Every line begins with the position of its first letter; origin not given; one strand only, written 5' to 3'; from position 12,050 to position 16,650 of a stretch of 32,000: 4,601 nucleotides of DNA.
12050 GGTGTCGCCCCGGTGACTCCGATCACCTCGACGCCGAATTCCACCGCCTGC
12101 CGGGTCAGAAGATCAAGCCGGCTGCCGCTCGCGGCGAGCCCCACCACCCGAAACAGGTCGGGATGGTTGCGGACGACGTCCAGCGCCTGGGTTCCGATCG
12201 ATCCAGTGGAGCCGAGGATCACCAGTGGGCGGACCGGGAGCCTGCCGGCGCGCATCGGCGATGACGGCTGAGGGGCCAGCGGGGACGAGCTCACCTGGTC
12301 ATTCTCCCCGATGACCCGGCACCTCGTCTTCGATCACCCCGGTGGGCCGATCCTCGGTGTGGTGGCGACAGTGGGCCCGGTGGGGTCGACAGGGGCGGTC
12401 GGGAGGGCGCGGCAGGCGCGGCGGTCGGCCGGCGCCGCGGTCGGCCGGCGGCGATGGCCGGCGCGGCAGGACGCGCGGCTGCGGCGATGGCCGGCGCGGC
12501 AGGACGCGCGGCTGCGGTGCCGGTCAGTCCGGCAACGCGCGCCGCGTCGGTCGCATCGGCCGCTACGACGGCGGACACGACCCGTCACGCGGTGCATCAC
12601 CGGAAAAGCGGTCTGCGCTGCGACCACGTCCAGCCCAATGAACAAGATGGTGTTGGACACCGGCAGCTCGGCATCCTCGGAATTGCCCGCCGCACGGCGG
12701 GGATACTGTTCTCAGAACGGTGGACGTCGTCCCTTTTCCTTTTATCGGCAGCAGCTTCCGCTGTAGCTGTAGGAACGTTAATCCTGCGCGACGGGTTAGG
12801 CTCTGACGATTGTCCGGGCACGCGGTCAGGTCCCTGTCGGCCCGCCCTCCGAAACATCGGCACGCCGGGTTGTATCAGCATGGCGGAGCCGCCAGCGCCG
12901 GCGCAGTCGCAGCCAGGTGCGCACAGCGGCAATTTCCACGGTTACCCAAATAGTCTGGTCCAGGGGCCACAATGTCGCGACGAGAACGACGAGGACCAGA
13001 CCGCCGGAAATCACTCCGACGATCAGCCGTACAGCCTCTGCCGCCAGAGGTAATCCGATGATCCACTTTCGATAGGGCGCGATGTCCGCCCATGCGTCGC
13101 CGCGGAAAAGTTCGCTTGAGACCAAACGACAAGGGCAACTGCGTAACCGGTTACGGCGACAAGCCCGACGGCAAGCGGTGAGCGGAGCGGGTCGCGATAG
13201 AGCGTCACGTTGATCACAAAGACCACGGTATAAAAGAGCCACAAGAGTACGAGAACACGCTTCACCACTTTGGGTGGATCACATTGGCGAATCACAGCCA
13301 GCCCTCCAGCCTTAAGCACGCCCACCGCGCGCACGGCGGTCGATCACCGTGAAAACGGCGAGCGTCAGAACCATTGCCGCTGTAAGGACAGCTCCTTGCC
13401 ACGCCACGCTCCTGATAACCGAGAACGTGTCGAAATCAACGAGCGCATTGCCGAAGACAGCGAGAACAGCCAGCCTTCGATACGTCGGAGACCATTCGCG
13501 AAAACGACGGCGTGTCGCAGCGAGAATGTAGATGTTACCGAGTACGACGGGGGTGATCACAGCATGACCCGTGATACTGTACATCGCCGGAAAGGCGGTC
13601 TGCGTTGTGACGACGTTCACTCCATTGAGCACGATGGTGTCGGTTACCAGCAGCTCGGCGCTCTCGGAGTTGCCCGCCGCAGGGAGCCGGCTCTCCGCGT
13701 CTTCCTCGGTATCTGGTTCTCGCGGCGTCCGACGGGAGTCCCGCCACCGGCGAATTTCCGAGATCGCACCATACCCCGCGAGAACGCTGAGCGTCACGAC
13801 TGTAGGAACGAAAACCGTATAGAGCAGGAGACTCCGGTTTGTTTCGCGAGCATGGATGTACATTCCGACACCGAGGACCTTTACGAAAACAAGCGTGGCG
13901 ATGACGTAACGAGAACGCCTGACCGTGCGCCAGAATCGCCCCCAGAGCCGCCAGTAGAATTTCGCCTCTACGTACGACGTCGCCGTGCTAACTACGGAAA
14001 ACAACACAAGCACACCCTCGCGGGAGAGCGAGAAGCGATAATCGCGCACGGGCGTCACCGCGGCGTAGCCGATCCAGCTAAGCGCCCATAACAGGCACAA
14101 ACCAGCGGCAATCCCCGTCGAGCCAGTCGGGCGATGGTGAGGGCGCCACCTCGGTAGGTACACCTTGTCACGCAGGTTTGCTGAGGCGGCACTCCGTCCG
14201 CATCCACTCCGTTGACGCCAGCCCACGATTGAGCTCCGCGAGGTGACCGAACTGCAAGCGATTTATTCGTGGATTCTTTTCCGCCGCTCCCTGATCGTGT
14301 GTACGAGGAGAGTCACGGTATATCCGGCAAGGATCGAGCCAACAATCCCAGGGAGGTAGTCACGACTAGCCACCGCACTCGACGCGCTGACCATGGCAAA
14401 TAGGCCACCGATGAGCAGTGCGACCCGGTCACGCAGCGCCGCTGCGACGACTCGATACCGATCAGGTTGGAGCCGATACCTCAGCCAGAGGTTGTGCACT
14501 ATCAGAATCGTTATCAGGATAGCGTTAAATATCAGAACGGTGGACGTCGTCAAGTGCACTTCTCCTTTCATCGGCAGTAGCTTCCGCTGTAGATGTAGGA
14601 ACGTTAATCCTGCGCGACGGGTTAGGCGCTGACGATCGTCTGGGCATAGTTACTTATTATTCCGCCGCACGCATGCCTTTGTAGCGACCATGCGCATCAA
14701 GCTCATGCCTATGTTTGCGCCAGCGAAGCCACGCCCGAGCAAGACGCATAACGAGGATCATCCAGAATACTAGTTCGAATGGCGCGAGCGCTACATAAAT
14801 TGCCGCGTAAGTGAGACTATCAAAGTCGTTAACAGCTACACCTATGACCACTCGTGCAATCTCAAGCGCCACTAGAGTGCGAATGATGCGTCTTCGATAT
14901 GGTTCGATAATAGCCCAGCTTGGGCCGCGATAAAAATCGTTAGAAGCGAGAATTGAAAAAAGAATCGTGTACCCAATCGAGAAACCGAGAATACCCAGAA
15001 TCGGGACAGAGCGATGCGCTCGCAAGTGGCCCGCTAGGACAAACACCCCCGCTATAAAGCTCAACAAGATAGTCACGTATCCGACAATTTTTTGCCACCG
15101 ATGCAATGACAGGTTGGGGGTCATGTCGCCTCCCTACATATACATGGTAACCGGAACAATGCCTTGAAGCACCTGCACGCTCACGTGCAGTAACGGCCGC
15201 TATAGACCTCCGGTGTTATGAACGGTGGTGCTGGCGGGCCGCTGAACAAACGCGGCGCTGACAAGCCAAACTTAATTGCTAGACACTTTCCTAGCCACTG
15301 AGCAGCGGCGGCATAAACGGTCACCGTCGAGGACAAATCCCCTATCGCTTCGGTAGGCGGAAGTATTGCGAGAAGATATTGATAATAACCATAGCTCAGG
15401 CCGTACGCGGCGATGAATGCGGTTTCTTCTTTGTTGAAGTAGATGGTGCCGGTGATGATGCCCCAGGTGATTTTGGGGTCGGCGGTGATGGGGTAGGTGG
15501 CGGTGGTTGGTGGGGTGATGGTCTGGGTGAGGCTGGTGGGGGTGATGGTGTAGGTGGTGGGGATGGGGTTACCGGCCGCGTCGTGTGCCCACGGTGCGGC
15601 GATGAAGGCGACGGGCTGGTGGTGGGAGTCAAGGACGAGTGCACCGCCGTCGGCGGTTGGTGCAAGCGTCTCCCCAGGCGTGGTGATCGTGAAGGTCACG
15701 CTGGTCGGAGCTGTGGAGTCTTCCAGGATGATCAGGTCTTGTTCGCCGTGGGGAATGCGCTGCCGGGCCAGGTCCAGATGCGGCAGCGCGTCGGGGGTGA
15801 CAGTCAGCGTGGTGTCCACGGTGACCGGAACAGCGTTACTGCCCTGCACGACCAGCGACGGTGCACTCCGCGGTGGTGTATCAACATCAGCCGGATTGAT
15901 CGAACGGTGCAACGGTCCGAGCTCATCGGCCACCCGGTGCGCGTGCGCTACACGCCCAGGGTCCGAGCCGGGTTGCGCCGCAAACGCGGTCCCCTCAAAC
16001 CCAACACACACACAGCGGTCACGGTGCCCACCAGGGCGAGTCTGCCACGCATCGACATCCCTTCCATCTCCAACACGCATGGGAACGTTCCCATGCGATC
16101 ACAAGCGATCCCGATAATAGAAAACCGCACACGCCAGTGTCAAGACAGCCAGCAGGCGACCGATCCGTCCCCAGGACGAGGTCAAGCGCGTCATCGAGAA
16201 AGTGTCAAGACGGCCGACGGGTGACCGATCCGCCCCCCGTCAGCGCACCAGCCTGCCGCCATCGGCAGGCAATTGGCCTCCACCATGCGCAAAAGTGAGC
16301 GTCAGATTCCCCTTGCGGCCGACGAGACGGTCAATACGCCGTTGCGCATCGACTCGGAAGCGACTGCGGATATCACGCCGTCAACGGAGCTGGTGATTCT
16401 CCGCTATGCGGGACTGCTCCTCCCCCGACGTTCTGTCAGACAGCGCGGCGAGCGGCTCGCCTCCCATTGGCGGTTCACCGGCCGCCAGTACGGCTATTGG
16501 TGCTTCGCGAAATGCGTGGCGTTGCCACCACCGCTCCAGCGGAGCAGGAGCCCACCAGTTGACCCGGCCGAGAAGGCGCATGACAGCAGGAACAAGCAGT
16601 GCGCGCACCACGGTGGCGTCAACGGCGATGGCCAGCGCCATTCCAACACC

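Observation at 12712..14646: A 109-115 nt inter-module element is about 93% identical between cassettes whose coding regions have diverged to about 40% protein identity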

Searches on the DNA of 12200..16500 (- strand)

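Call 35: search_rna_families(source=window, start=12200, end=16500, threshold=evalue, max_evalue=10)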
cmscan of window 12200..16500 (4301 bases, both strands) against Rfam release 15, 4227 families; matches with E-value up to 10: 4.
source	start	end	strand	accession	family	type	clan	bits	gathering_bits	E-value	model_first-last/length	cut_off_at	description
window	13713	13800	+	RF02916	atpB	Cis-reg;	-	19.6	37.4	0.33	1-128/128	no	atpB RNA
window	15451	15480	+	RF00282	SNORD48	Gene; snRNA; snoRNA; CD-box;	-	17.9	36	0.96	1-63/63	no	Small nucleolar RNA SNORD48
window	12528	12604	-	RF03242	mir-1397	Gene; miRNA;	-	17.5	70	8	1-84/84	no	mir-1397 microRNA precursor family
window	15406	15457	+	RF01139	sR2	Gene; snRNA; snoRNA; CD-box;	-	15.6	42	3.9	1-57/57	no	Small nucleolar RNA sR2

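Call 59: search_dna_similar(query=window:12295-16380:-, collection=plasmids, mode=distant, max_rows=10)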
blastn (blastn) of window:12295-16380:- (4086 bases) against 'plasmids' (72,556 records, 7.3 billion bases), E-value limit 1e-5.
Records with a match: 5; places in all: 5; records where one place covers at least 80% of the query: 0.
Best place of each record, by identity: 80-90% 2; 60-80% 3.
By first word of the organism name: Streptomyces 5.
By predicted mobility (MOB-suite, as given by PLSDB): non-mobilizable 5.
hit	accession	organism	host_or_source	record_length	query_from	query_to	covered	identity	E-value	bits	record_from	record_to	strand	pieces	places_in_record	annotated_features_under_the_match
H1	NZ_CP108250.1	Streptomyces sp. NBC_00069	-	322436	777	950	4%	72.3%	7e-16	96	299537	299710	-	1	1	hypothetical protein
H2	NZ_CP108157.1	Streptomyces sp. NBC_00161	-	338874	777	950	4%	71.8%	1e-13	88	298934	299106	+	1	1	hypothetical protein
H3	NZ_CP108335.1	Streptomyces virginiae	-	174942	777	950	4%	71.0%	5e-12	83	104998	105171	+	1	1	hypothetical protein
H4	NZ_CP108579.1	Streptomyces goshikiensis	-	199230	881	950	2%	81.4%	1e-7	69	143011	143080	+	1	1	hypothetical protein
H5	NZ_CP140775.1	Streptomyces goshikiensis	cell culture,soil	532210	881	950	2%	80.0%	1e-6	64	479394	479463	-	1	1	hypothetical protein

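Call 60: search_dna_similar(query=window:12295-16380:-, collection=phages, mode=distant, max_rows=10)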
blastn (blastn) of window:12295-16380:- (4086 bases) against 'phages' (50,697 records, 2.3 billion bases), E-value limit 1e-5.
No match.

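Call 61: get_annotated_region(hit=H1, flank=4000)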
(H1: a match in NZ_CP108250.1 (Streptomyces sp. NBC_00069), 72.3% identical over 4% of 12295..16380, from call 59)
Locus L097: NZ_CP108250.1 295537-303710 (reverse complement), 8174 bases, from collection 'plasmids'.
description: Streptomyces sp. NBC_00069 plasmid unnamed1, complete sequence
organism: Streptomyces sp. NBC_00069 (NCBI taxid 2975639)
taxonomy: Bacteria; Actinomycetota; Actinomycetes; Kitasatosporales; Streptomycetaceae; Streptomyces; Streptomyces sp. NBC 00069
host: -; source: -; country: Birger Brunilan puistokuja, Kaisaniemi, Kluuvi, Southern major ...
typing (MOB-suite, as given by PLSDB): non-mobilizable
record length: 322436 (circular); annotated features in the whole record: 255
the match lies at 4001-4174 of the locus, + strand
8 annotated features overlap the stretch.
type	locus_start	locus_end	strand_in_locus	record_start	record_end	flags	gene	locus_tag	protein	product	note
CDS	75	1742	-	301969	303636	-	-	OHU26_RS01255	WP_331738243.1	FG-GAP-like repeat-containing protein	-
CDS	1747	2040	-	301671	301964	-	-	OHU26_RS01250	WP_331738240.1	hypothetical protein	-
CDS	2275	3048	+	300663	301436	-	-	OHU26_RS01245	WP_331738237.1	hypothetical protein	-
CDS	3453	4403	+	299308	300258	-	-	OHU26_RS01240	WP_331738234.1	hypothetical protein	-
CDS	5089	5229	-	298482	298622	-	-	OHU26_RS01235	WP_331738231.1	hypothetical protein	-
CDS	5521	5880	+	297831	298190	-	-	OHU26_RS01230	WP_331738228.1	hypothetical protein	-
CDS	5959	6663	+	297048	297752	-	-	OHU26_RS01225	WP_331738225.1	ABC transporter ATP-binding protein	-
CDS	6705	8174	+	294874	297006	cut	-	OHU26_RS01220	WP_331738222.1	hypothetical protein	-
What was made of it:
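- Tried and rejected: Island DNA against plasmids and phages: only weak hits of the 299 gene to Streptomyces plasmid genes annotated as hypothetical proteins, with an uninformative context (calls 59-61).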
